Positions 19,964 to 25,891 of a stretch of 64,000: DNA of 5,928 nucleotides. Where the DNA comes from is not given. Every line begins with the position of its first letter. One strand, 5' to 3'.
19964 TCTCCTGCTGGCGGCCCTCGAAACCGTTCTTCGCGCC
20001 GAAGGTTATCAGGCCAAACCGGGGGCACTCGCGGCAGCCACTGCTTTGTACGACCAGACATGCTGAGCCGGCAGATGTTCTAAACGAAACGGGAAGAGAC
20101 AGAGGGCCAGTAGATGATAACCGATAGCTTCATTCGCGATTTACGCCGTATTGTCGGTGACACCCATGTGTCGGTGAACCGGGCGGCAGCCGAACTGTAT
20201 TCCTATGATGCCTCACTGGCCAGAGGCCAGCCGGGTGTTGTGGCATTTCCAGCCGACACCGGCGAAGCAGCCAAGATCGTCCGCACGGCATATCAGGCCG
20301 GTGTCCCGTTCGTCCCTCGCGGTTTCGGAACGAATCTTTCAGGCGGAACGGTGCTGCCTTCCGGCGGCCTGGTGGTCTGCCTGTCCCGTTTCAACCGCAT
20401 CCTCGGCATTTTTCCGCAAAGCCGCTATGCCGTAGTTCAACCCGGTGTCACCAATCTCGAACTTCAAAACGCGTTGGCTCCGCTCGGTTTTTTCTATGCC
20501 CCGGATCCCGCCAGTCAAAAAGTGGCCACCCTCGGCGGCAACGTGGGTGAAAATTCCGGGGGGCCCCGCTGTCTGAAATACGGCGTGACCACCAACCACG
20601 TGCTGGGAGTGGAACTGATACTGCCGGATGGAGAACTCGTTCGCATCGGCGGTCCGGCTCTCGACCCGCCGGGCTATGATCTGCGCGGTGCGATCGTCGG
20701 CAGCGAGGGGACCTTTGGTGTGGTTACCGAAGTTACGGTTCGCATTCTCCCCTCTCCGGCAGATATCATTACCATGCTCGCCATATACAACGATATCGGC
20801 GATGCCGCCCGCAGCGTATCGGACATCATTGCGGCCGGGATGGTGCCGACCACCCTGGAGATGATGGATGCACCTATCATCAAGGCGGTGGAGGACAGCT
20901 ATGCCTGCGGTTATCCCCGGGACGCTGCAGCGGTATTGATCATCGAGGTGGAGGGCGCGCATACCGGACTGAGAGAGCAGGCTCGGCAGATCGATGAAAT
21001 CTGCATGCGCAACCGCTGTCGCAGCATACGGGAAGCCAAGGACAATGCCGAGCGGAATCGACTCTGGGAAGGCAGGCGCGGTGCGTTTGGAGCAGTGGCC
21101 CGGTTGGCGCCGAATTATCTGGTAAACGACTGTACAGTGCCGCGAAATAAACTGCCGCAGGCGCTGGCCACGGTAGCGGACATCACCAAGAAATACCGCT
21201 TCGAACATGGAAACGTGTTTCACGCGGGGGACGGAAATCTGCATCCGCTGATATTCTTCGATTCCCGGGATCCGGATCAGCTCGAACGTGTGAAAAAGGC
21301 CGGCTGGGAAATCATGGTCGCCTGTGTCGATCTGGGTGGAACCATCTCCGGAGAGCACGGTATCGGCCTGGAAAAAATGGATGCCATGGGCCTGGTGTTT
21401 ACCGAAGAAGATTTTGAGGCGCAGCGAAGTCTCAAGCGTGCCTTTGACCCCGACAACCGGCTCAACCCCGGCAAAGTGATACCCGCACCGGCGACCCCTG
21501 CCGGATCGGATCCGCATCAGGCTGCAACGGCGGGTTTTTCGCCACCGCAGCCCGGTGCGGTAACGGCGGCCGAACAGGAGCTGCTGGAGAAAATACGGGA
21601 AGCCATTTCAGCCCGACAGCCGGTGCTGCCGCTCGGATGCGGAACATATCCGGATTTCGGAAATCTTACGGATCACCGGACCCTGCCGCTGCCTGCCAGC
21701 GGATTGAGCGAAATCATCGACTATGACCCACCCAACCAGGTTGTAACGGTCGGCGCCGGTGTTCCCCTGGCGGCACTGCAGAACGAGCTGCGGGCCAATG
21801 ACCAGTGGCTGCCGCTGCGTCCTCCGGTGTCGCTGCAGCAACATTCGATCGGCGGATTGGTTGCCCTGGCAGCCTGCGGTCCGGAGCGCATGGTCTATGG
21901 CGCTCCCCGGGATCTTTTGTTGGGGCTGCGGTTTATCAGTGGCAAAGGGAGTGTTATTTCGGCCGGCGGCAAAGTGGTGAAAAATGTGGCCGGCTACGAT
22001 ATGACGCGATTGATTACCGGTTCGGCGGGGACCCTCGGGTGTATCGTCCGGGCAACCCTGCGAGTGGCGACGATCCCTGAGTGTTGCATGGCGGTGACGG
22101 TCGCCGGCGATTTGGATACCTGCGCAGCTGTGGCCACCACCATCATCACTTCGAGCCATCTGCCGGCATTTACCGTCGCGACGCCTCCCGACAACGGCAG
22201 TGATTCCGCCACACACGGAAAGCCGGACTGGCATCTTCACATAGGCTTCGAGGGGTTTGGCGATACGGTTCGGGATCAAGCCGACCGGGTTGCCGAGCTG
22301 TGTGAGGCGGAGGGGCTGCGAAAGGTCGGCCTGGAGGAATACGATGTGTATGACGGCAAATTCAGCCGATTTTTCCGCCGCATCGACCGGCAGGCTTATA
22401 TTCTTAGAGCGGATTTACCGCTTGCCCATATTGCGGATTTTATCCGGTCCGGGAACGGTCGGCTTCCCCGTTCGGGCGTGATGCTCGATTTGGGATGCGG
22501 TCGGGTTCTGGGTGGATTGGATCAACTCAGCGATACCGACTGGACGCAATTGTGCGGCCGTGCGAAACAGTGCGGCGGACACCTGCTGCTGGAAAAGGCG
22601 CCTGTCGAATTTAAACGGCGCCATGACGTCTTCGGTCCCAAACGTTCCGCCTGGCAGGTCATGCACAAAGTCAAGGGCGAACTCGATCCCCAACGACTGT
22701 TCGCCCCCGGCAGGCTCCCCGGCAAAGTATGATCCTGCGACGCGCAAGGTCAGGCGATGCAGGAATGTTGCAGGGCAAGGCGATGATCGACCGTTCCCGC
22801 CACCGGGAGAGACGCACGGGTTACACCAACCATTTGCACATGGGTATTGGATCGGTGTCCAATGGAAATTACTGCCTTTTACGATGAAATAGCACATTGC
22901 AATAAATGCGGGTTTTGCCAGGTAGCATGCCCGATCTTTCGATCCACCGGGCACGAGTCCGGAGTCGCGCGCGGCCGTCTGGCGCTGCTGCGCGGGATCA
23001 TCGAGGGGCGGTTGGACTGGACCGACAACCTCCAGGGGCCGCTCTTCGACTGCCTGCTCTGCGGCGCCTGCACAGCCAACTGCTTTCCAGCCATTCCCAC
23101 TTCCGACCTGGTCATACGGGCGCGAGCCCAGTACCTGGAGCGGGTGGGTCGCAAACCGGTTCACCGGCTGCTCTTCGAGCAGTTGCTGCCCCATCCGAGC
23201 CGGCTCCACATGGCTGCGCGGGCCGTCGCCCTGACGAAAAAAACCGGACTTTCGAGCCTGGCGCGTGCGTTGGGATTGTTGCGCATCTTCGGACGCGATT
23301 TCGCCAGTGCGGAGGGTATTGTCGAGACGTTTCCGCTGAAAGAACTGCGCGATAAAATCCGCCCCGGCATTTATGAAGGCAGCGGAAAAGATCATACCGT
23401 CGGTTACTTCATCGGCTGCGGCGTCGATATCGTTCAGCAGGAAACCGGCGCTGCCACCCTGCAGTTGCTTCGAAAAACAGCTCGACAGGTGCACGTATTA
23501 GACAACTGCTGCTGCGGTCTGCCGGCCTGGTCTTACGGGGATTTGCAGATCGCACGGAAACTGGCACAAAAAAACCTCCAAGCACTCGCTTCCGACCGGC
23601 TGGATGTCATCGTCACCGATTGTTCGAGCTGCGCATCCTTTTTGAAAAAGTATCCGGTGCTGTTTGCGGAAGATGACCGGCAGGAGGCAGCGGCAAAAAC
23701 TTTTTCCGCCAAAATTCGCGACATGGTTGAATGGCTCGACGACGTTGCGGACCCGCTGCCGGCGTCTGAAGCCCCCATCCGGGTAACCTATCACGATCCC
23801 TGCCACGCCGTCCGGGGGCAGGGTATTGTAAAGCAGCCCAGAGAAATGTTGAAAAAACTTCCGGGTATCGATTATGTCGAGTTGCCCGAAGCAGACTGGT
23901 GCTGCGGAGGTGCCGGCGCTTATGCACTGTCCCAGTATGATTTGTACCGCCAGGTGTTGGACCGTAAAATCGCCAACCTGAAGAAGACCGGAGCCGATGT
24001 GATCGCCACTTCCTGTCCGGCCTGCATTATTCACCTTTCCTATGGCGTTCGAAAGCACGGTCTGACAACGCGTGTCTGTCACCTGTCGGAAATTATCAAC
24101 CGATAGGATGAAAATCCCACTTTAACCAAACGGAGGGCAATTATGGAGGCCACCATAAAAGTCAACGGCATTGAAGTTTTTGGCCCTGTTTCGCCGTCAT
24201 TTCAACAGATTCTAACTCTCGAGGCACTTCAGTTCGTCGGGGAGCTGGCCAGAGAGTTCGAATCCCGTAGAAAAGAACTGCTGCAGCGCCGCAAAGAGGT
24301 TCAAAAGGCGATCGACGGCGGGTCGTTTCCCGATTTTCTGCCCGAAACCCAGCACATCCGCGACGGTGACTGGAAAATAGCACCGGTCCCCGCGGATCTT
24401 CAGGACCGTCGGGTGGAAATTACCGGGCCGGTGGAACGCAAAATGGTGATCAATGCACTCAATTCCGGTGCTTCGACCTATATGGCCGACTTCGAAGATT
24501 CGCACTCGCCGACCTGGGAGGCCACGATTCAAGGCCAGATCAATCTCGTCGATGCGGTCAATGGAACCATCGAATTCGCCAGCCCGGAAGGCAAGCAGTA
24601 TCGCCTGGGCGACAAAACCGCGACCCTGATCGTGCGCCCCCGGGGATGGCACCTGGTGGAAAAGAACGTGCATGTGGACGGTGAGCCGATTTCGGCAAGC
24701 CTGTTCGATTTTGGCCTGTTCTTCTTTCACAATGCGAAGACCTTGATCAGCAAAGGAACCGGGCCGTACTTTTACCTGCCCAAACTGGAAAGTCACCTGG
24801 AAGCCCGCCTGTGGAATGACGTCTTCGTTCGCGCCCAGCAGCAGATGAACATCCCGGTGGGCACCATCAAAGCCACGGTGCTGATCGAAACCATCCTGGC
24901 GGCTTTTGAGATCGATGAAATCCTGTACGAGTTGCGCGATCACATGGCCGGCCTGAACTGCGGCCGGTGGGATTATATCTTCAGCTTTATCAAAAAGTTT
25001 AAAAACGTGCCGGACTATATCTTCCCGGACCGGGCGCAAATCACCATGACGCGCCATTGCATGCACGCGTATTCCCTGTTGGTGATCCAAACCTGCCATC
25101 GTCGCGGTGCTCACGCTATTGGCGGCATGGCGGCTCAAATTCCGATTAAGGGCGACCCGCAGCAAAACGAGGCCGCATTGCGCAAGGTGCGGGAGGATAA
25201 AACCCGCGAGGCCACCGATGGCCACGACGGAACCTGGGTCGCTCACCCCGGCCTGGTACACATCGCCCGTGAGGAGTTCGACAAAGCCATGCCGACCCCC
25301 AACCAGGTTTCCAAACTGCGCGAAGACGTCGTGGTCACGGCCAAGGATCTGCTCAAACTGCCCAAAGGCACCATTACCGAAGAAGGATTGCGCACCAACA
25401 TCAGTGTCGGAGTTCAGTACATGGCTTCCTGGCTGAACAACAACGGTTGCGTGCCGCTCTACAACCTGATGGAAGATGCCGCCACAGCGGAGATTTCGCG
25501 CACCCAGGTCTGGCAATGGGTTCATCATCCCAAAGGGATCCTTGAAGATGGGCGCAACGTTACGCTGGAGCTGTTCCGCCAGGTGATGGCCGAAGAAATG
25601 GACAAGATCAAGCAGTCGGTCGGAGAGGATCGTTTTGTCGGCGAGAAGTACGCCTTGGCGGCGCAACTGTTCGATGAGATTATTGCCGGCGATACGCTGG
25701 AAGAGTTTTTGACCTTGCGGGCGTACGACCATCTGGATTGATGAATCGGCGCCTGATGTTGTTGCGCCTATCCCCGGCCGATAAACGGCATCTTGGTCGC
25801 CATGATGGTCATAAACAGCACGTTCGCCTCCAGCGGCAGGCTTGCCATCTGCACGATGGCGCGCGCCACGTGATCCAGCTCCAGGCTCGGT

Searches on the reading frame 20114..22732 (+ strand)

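Call 108: search_protein_families(library=pfam, proteins=[window:20114-22732:+], max_evalue=0.00001)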
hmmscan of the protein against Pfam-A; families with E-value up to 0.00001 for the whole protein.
window:20114-22732:+ (872 aa): 2 families
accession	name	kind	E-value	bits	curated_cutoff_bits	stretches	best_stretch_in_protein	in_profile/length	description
PF02913.24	FAD-oxidase_C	-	6.5e-70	236.1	21.2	1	215-455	2-248/248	FAD linked oxidases, C-terminal domain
PF01565.28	FAD_binding_4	-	2.1e-60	202.9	26.4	2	40-179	1-139/139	FAD binding domain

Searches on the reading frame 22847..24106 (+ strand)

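Call 108: search_protein_families(library=pfam, proteins=[window:22847-24106:+], max_evalue=0.00001)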
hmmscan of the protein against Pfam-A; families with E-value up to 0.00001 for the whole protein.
window:22847-24106:+ (419 aa): 4 families
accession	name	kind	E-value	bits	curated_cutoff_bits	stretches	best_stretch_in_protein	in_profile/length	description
PF02754.22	CCG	-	2.8e-33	114.3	20.6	2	313-397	1-84/85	Cysteine-rich domain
PF13183.11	Fer4_8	-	2.9e-13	50.6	27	1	15-79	2-64/68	4Fe-4S dicluster domain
PF12838.12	Fer4_7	-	6.2e-06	27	27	1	17-79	1-48/52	4Fe-4S dicluster domain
PF13534.11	Fer4_17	-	7.3e-06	26.9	22.2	1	18-79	2-56/61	4Fe-4S dicluster domain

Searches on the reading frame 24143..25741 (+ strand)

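Call 108: search_protein_families(library=pfam, proteins=[window:24143-25741:+], max_evalue=0.00001)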
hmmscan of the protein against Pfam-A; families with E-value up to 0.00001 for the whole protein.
window:24143-25741:+ (532 aa): 3 families
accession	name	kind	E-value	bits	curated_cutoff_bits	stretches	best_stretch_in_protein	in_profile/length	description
PF01274.28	MS_TIM-barrel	-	2.9e-114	380.6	26.4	1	161-405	1-247/248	Malate synthase, TIM barrel domain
PF20659.2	MS_C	-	3.5e-41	140.8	23.1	1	411-531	2-118/118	Malate synthase, C-terminal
PF20656.2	MS_N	-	4.5e-22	77.8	23.5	1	9-71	2-64/64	Malate synthase, N-terminal domain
